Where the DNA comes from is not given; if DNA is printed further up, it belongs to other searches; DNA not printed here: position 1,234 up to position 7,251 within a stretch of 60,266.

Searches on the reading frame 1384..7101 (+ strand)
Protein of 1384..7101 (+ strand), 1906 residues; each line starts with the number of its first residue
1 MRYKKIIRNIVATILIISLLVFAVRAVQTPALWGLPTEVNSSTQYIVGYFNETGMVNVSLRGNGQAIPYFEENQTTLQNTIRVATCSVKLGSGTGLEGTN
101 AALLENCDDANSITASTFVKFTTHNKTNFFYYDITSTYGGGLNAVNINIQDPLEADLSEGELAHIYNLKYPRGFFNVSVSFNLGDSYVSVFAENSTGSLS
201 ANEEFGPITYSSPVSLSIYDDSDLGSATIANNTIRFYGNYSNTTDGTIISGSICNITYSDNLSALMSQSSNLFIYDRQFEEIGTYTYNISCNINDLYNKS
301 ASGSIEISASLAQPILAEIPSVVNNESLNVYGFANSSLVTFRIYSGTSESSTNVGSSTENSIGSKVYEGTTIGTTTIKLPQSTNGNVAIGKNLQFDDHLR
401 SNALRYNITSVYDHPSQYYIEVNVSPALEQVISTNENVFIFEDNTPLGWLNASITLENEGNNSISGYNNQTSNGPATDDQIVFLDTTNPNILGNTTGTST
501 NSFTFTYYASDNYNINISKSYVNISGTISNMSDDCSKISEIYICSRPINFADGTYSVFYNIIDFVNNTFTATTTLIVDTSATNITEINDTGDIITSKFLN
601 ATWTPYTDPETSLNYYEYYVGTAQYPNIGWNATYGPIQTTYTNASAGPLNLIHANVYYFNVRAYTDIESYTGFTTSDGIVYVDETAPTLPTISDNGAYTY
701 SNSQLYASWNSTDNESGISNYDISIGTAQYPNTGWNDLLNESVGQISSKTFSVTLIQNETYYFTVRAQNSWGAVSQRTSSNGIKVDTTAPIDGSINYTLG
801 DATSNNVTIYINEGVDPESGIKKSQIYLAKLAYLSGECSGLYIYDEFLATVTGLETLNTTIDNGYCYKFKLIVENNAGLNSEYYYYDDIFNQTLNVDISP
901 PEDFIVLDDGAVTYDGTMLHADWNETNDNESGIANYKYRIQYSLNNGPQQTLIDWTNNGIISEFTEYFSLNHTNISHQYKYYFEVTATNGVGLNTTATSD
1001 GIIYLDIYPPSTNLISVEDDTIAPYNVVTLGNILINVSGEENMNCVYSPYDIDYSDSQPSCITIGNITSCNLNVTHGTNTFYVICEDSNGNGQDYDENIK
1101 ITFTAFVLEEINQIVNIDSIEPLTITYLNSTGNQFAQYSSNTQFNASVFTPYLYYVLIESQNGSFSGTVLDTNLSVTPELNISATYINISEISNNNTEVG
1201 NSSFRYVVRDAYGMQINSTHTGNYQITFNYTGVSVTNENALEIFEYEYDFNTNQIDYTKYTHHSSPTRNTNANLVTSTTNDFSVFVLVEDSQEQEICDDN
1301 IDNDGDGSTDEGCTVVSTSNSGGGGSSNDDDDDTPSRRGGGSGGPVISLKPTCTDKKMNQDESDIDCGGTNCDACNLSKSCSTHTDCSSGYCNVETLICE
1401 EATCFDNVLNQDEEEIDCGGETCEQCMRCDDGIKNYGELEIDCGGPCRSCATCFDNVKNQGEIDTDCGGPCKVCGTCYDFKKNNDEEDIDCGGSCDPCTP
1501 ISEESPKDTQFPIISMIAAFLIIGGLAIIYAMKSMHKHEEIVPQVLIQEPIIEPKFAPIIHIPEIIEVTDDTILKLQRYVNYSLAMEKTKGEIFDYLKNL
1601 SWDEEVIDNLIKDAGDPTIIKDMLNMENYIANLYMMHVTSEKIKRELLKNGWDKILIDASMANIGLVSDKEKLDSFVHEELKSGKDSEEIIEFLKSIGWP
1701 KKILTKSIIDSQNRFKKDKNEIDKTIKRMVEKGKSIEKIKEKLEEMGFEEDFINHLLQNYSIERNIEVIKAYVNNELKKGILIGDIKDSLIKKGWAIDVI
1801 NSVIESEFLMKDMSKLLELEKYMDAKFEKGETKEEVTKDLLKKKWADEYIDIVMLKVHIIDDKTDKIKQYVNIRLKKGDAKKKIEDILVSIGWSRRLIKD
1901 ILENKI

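Call 11: search_protein_families(library=pfam, proteins=[window:1384-7101:+])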
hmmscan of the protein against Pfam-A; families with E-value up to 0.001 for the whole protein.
window:1384-7101:+ (1906 aa): 1 family
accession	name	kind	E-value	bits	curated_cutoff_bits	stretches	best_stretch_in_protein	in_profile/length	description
PF21982.2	RecX_HTH1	-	1.5e-05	25.3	26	0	1587-1611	13-37/40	RecX, first three-helix domain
